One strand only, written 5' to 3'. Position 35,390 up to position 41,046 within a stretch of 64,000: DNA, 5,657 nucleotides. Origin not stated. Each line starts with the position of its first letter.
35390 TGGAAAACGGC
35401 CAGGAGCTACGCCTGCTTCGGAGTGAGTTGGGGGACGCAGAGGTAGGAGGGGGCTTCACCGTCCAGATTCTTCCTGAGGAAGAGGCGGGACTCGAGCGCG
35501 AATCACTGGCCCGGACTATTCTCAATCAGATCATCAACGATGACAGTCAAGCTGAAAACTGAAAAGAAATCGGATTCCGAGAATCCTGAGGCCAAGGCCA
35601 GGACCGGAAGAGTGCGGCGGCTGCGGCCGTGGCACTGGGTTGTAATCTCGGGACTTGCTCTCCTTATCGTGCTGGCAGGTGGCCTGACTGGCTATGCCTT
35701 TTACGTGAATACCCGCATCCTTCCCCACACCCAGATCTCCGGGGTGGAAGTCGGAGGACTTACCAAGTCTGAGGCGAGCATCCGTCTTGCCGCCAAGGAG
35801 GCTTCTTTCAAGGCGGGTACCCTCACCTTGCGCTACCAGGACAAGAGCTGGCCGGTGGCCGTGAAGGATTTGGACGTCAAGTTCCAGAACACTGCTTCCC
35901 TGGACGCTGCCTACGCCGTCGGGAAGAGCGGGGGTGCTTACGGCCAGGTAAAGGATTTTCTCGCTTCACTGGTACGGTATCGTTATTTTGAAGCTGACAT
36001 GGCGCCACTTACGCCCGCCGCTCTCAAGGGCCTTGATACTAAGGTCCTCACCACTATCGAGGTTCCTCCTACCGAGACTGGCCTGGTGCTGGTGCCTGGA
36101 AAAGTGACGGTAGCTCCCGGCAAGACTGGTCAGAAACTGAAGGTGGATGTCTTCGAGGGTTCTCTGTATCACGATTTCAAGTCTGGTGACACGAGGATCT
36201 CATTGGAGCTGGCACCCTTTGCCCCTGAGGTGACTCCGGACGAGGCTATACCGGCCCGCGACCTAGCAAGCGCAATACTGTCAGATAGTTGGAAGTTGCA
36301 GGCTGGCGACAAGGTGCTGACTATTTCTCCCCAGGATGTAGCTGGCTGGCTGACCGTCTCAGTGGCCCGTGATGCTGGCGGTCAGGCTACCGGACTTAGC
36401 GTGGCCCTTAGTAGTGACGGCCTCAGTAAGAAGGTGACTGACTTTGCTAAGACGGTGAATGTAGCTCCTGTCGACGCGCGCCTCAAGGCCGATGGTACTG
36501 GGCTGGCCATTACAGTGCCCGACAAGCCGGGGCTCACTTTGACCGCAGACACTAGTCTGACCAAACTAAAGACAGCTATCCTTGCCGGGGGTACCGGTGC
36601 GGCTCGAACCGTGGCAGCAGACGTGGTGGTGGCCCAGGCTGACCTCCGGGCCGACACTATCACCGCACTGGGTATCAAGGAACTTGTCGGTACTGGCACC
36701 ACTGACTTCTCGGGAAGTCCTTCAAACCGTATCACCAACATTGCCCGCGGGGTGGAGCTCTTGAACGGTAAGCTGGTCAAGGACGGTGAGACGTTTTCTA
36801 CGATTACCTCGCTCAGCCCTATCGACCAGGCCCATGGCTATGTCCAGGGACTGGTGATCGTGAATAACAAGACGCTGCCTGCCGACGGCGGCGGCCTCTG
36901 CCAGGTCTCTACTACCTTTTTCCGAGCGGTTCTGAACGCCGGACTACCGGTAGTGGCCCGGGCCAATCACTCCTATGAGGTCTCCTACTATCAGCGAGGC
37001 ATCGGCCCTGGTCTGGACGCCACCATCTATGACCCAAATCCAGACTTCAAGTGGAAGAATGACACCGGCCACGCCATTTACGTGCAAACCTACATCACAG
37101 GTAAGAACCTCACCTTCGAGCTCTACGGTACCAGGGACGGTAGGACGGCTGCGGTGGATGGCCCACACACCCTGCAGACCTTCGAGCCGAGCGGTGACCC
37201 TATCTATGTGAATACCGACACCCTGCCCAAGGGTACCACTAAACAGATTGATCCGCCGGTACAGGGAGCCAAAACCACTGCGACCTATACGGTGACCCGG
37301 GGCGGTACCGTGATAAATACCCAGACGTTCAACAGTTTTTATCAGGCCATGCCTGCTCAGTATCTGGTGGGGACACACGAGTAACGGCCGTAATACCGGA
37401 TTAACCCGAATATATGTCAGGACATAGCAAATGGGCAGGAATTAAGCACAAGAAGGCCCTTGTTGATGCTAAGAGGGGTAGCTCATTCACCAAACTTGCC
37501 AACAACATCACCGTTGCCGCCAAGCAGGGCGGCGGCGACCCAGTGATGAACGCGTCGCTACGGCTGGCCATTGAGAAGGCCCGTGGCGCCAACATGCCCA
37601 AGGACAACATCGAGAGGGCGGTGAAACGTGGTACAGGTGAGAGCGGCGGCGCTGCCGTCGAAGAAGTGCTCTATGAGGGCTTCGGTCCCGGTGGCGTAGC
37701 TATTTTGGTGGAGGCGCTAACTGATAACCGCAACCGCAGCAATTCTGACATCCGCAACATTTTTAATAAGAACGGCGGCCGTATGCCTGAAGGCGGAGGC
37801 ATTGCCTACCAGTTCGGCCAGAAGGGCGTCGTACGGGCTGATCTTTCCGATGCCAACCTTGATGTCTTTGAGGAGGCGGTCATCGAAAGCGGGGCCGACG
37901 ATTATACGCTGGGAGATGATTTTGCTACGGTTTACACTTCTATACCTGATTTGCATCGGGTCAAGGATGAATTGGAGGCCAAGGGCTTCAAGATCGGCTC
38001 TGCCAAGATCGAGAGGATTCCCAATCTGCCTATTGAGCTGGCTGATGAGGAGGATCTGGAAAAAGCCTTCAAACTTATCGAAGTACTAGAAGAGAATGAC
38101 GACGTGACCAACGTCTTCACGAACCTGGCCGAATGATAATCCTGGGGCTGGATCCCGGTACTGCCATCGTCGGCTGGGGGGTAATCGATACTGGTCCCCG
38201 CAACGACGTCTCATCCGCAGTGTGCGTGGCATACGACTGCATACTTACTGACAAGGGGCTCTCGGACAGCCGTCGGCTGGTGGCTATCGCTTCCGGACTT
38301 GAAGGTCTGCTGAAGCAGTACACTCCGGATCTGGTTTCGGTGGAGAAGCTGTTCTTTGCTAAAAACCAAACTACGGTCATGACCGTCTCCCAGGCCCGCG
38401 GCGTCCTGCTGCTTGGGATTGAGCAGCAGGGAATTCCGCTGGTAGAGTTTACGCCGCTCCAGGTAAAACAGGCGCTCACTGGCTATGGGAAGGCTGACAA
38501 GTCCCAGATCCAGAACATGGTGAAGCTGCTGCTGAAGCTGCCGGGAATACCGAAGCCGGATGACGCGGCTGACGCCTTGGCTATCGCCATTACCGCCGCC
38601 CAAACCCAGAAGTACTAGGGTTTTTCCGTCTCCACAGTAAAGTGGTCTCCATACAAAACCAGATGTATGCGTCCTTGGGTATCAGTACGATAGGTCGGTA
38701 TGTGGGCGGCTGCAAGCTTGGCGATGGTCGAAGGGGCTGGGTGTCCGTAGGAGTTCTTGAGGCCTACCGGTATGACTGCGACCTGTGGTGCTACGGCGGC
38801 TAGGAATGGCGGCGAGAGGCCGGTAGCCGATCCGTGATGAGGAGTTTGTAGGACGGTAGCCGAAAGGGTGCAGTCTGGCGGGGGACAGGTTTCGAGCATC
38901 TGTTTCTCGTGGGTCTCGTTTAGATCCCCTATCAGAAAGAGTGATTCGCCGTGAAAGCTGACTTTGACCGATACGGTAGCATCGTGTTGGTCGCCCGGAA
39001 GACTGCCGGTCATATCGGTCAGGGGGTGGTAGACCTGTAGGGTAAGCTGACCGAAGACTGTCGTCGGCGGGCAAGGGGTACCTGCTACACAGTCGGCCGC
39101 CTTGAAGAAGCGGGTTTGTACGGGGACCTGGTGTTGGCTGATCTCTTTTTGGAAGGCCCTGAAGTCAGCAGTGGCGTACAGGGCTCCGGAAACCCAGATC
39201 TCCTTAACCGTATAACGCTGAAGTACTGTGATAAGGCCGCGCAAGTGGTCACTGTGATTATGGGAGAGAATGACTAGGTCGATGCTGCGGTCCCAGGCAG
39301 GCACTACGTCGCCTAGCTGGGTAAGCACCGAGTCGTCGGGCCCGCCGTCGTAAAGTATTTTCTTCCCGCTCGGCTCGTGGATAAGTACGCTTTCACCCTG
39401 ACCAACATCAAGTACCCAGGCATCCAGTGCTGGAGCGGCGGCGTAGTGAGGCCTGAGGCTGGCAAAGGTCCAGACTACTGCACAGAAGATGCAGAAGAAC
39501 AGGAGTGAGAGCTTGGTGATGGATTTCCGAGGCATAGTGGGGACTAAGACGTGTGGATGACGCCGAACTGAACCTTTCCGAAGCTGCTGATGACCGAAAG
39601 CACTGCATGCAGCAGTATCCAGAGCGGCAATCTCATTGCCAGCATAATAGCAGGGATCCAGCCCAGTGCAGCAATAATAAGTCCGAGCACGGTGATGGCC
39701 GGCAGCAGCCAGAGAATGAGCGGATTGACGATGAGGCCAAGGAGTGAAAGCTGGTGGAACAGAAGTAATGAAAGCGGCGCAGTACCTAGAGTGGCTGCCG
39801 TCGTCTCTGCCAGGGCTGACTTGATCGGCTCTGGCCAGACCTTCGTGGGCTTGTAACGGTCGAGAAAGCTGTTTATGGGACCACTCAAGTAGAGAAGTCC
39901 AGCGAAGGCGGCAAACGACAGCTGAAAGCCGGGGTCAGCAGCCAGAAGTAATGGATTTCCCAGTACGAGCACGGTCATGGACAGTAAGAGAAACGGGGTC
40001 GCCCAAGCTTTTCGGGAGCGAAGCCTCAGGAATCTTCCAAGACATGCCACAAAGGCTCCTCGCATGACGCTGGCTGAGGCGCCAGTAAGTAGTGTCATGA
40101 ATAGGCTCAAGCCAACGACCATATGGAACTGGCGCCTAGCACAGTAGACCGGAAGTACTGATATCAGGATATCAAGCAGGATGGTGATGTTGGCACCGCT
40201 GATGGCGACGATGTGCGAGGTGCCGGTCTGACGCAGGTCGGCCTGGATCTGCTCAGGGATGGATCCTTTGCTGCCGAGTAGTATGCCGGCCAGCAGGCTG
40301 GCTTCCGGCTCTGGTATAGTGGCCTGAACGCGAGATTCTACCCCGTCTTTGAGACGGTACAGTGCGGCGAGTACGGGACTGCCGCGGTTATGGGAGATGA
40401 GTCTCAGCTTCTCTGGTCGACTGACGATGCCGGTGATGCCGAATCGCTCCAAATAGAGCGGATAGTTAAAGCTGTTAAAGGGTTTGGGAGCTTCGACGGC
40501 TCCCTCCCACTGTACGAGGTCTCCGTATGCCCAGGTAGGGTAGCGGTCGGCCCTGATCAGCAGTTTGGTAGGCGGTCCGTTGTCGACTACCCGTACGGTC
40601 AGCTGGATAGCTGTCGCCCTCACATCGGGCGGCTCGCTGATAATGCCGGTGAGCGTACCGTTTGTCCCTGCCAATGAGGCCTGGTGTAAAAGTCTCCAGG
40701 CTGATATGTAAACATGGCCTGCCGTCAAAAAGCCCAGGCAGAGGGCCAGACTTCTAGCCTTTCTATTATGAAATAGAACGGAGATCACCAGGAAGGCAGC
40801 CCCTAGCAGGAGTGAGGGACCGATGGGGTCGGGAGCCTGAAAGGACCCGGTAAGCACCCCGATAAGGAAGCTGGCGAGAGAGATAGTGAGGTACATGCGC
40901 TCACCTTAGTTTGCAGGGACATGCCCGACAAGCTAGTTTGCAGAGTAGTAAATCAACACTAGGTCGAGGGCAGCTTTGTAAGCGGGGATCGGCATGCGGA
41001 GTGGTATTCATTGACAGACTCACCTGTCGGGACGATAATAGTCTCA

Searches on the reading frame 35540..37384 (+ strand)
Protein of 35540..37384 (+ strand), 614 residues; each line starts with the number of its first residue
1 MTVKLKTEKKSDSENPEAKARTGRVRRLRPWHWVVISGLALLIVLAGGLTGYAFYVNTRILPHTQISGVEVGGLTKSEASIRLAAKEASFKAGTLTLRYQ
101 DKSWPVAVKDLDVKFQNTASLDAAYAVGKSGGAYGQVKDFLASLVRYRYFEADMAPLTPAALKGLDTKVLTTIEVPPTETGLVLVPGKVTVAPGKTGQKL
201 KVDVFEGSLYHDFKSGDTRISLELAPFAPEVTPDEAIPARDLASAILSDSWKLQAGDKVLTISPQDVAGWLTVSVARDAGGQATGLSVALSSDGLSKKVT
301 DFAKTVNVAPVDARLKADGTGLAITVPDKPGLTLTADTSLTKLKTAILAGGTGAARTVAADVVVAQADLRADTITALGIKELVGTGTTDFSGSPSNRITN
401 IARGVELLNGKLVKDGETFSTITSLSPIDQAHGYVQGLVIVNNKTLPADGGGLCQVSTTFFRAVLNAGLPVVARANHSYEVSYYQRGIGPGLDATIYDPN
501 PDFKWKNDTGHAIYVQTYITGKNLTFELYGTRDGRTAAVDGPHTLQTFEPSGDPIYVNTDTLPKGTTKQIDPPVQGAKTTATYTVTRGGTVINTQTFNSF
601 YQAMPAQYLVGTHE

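Call 9: search_protein_families(library=pfam, proteins=[window:35540-37384:+], max_evalue=0.001)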
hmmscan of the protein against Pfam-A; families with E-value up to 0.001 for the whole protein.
window:35540-37384:+ (614 aa): 3 families
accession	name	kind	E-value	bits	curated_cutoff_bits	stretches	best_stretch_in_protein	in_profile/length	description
PF04294.18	VanW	-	1e-40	138.7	27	1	396-529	1-130/130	VanW like protein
PF12229.13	PG_binding_4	-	7.8e-14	52.3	22.1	2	104-216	1-111/117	Putative peptidoglycan binding domain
PF07501.17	G5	-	9.7e-05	23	23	1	555-612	15-74/75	G5 domain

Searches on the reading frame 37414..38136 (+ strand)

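Call 72: search_protein_families(library=pfam, proteins=[window:37414-38136:+], max_evalue=0.001)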
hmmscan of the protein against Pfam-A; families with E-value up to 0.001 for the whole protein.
window:37414-38136:+ (240 aa): 2 families
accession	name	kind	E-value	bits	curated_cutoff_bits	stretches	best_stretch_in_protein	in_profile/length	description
PF01709.26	Transcrip_reg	-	6.9e-49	166.1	27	1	83-238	2-160/160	TACO1/YebC second and third domain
PF20772.2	TACO1_YebC_N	-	5.7e-32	110.5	36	1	5-76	1-73/73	TACO1/YebC protein N-terminal domain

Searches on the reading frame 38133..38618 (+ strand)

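Call 72: search_protein_families(library=pfam, proteins=[window:38133-38618:+], max_evalue=0.001)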
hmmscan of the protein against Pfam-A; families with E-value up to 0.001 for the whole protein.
window:38133-38618:+ (161 aa): 1 family
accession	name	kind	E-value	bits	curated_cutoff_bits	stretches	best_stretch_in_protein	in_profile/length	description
PF02075.23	RuvC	-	7.2e-48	162.7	22.2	1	3-154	1-147/148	Crossover junction endodeoxyribonuclease RuvC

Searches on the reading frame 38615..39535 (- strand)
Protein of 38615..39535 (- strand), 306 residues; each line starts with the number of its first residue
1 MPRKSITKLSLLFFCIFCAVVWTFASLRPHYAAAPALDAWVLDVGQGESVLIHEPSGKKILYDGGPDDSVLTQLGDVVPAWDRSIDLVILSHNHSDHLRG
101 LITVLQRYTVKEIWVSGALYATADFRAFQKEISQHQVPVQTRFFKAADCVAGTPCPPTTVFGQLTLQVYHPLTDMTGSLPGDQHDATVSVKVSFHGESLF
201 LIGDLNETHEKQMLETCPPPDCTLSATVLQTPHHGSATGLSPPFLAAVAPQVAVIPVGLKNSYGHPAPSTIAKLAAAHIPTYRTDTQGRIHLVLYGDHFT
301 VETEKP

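Call 22: search_protein_families(library=pfam, proteins=[window:38615-39535:-], max_evalue=0.01)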
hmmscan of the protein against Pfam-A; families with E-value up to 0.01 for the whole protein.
window:38615-39535:- (306 aa): 2 families
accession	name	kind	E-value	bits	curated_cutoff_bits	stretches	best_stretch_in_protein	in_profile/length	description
PF12706.13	Lactamase_B_2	-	2.4e-11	44.1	27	1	59-231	2-168/200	Beta-lactamase superfamily domain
PF00753.33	Lactamase_B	-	7.6e-11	42.8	22.7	1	43-257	2-194/196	Metallo-beta-lactamase superfamily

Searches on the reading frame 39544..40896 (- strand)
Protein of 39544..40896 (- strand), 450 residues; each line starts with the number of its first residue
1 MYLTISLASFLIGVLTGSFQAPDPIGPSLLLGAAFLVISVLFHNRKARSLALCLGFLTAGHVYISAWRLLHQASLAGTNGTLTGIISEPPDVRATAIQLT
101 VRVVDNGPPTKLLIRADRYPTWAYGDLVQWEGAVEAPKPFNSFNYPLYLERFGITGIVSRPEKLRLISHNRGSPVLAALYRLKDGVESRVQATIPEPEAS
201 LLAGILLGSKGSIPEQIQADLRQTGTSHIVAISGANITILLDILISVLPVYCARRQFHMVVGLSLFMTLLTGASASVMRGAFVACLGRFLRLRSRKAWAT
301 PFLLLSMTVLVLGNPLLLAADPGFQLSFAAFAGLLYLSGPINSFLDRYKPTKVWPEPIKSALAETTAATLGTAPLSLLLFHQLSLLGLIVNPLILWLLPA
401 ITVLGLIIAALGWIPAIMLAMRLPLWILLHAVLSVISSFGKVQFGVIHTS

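Call 22: search_protein_families(library=pfam, proteins=[window:39544-40896:-], max_evalue=0.01)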
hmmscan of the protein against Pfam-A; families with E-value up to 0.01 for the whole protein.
window:39544-40896:- (450 aa): 2 families
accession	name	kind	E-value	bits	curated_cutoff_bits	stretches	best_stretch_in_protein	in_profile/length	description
PF03772.21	Competence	-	4.9e-34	118.4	23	1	205-441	1-237/270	Competence protein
PF13567.11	DUF4131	-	1.6e-10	41.3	31.6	1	29-157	9-156/165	Domain of unknown function (DUF4131)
